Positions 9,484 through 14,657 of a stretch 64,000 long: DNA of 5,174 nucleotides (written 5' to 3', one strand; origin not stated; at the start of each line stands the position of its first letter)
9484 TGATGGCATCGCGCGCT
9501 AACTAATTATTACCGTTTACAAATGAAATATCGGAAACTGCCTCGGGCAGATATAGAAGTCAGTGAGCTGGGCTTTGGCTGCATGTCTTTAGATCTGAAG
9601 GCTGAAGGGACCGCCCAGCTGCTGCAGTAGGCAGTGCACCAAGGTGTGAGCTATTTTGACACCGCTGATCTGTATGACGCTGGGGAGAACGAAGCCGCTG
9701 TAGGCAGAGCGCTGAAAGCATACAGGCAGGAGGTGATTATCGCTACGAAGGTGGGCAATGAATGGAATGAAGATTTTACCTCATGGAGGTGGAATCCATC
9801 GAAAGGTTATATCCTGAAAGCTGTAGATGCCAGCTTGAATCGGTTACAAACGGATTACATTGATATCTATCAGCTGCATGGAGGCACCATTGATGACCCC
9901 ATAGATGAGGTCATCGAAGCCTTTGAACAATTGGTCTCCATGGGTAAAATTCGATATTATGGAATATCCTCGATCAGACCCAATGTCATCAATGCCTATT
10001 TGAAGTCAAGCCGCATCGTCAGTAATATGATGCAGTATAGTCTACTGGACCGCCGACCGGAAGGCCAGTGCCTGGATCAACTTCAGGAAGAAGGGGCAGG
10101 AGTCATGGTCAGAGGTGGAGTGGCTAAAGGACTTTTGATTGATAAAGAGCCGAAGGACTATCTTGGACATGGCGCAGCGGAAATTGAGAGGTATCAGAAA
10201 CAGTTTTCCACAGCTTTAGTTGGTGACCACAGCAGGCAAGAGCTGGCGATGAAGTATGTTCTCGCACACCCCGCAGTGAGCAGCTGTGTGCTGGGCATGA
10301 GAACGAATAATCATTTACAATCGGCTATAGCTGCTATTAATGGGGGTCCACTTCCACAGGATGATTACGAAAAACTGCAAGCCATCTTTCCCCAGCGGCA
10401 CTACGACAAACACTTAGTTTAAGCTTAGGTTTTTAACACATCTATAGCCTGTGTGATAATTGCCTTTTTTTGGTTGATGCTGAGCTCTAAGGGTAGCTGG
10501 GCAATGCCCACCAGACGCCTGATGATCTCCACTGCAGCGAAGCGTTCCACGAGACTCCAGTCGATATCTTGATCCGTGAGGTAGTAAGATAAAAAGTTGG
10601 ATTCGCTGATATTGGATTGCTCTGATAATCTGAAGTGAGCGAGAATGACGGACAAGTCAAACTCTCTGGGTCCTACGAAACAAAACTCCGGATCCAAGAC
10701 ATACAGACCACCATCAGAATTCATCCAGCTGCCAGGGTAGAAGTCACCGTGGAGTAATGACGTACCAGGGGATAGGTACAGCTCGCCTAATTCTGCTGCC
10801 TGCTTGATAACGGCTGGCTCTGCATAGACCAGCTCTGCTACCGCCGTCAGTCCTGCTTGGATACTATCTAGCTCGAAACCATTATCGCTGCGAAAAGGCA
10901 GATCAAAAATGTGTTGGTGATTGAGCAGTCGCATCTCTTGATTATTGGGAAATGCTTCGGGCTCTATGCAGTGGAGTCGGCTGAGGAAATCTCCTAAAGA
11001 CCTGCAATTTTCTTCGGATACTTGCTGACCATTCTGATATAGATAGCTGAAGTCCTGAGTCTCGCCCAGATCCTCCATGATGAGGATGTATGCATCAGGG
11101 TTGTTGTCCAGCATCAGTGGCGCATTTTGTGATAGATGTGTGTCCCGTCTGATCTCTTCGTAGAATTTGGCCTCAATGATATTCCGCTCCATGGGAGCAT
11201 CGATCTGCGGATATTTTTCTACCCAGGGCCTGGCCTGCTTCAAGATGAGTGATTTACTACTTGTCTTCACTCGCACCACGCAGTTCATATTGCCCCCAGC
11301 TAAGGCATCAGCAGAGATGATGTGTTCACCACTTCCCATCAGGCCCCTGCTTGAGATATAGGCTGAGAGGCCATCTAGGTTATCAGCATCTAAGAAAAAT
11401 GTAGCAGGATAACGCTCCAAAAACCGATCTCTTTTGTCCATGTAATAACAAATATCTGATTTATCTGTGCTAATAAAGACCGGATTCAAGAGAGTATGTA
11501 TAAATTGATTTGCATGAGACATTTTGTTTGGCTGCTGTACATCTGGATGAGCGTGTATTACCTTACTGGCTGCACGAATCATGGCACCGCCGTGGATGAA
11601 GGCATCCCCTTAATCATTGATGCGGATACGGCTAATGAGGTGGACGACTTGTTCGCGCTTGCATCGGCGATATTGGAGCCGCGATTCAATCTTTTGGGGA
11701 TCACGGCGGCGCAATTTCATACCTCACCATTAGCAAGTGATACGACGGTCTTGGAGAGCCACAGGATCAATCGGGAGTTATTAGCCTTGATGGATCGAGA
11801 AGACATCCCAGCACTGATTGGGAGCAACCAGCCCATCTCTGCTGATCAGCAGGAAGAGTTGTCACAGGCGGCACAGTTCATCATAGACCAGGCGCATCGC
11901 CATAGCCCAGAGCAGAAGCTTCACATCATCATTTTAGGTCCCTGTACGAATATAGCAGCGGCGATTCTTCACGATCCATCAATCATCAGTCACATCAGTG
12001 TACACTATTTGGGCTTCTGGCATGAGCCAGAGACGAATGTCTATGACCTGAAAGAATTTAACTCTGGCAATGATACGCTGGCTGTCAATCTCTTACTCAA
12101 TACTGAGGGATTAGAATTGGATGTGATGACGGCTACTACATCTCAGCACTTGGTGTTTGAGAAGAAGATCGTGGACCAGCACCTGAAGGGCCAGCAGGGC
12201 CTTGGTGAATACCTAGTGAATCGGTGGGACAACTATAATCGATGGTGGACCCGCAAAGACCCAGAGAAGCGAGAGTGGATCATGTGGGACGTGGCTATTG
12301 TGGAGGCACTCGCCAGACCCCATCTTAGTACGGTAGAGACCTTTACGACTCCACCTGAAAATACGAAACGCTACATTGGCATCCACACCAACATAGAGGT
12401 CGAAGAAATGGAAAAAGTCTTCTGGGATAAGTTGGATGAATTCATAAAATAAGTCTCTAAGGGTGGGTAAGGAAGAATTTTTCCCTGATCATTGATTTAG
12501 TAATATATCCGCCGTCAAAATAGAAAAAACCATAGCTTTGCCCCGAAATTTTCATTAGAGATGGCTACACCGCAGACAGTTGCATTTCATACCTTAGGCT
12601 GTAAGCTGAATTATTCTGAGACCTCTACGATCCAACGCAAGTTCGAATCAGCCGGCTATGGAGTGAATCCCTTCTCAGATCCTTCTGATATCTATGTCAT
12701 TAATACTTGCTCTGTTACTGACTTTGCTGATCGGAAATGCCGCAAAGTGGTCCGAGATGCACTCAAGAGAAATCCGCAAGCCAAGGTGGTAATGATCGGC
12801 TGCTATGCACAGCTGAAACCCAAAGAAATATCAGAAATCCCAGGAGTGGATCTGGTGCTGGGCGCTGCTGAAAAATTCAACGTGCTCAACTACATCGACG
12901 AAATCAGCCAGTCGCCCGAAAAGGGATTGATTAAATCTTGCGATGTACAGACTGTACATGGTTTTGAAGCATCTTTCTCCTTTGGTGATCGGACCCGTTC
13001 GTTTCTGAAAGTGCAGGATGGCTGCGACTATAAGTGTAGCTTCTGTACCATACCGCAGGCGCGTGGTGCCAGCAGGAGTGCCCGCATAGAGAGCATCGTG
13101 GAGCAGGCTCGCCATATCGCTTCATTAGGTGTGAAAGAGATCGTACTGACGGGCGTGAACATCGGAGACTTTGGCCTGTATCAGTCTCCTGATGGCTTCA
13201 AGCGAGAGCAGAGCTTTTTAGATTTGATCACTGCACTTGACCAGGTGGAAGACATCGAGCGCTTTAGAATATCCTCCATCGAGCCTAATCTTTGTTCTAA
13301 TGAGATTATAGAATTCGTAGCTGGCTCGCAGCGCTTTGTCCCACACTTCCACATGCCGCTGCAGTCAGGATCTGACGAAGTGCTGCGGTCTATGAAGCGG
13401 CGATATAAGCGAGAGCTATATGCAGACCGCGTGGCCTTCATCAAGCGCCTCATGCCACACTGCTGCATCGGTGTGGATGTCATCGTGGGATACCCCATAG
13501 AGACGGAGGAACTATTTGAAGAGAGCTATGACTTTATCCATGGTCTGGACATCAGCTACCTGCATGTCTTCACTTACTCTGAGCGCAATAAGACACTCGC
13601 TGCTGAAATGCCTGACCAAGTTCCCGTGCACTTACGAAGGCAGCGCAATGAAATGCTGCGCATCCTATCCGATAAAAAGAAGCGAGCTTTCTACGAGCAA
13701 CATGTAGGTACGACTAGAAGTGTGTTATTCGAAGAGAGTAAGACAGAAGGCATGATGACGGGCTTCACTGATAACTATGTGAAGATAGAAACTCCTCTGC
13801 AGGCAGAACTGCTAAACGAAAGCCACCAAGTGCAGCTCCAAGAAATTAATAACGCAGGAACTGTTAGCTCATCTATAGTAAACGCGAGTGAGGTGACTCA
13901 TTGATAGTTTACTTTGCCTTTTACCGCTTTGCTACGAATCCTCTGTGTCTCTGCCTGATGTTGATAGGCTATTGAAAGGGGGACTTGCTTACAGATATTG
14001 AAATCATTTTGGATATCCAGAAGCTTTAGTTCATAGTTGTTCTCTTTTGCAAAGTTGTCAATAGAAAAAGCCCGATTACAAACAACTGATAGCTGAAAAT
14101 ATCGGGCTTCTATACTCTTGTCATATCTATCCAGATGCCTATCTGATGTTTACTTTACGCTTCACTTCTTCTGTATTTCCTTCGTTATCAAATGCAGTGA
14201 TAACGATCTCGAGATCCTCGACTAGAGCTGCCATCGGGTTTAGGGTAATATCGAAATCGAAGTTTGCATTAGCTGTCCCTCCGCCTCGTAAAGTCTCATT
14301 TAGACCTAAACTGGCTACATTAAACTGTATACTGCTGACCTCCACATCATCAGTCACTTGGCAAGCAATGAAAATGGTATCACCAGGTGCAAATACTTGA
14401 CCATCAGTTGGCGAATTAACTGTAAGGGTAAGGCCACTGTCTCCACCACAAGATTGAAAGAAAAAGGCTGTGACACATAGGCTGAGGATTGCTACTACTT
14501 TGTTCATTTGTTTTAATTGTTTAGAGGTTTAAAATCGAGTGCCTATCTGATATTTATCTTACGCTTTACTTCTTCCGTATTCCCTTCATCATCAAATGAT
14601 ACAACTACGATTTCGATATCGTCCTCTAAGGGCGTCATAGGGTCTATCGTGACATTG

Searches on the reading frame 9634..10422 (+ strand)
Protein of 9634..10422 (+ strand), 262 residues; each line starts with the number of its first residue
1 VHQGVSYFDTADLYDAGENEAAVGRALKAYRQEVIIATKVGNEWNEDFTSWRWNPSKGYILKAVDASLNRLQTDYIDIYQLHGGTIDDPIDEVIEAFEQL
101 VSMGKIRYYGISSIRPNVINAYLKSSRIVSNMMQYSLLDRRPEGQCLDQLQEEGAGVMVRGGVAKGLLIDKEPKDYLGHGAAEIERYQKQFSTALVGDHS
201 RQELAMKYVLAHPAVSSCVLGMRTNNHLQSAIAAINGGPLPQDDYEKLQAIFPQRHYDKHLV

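Call 59: search_protein_families(library=pfam, proteins=[window:9634-10422:+], max_evalue=0.00001)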
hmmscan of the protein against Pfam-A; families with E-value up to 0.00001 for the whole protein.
window:9634-10422:+ (262 aa): 1 family
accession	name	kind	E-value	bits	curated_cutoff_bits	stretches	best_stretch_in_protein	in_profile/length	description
PF00248.27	Aldo_ket_red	-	1.2e-48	166.1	24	1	3-251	31-289/291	Aldo/keto reductase family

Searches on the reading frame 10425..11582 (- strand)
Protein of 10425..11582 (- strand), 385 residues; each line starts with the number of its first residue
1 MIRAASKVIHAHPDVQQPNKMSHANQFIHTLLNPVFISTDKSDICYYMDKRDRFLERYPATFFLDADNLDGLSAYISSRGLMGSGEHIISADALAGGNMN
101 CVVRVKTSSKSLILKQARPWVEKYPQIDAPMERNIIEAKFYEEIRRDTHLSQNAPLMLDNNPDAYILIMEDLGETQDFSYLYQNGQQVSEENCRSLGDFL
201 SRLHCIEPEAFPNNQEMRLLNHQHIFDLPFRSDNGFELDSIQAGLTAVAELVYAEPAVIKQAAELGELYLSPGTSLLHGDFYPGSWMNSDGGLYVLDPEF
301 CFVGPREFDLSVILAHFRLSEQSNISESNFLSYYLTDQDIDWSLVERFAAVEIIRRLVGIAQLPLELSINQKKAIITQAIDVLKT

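Call 59: search_protein_families(library=pfam, proteins=[window:10425-11582:-], max_evalue=0.00001)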
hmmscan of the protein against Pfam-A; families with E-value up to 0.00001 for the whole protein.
window:10425-11582:- (385 aa): 1 family
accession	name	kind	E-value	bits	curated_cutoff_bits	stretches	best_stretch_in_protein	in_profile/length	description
PF01636.29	APH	-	1e-14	55.3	23.2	1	93-323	4-219/239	Phosphotransferase enzyme family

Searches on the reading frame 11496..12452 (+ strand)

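Call 59: search_protein_families(library=pfam, proteins=[window:11496-12452:+], max_evalue=0.00001)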
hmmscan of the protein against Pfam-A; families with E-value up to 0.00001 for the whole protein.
window:11496-12452:+ (318 aa): 1 family
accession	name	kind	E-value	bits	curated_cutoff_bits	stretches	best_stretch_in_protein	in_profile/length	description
PF01156.24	IU_nuc_hydro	-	1.8e-24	87.4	34.2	1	39-281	1-253/297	Inosine-uridine preferring nucleoside hydrolase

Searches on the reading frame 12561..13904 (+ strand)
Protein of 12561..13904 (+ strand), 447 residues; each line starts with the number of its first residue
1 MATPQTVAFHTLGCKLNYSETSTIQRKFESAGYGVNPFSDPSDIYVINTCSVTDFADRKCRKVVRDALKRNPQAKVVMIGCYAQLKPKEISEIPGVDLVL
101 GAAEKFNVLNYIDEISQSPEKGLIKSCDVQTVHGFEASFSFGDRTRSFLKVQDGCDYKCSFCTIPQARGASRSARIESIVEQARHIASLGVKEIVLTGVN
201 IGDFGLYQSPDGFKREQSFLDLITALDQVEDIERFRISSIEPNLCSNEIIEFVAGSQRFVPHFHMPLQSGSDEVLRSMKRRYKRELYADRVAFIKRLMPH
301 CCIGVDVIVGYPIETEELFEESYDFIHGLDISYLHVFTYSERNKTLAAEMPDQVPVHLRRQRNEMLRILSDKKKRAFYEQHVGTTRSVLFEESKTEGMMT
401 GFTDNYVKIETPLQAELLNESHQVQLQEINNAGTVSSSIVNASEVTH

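Call 59: search_protein_families(library=pfam, proteins=[window:12561-13904:+], max_evalue=0.00001)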
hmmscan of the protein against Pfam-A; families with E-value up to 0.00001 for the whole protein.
window:12561-13904:+ (447 aa): 2 families
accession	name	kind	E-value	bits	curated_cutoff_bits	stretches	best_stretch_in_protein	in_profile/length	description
PF00919.26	UPF0004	-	7.2e-23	80.9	27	1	7-101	2-98/98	Uncharacterized protein family UPF0004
PF04055.27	Radical_SAM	-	1.3e-20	74.7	29.5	1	150-326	2-166/166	Radical SAM superfamily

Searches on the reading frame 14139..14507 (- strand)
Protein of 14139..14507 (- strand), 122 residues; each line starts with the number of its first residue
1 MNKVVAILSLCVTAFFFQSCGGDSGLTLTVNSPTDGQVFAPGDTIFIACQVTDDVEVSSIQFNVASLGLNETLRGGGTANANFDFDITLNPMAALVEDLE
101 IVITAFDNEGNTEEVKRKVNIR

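Call 59: search_protein_families(library=pfam, proteins=[window:14139-14507:-], max_evalue=0.00001)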
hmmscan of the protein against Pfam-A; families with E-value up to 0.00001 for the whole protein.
window:14139-14507:- (122 aa): 1 family
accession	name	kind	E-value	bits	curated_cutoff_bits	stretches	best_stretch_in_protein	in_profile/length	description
PF17957.7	Big_7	-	5.6e-07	30.5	24.1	1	27-85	2-54/70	Bacterial Ig domain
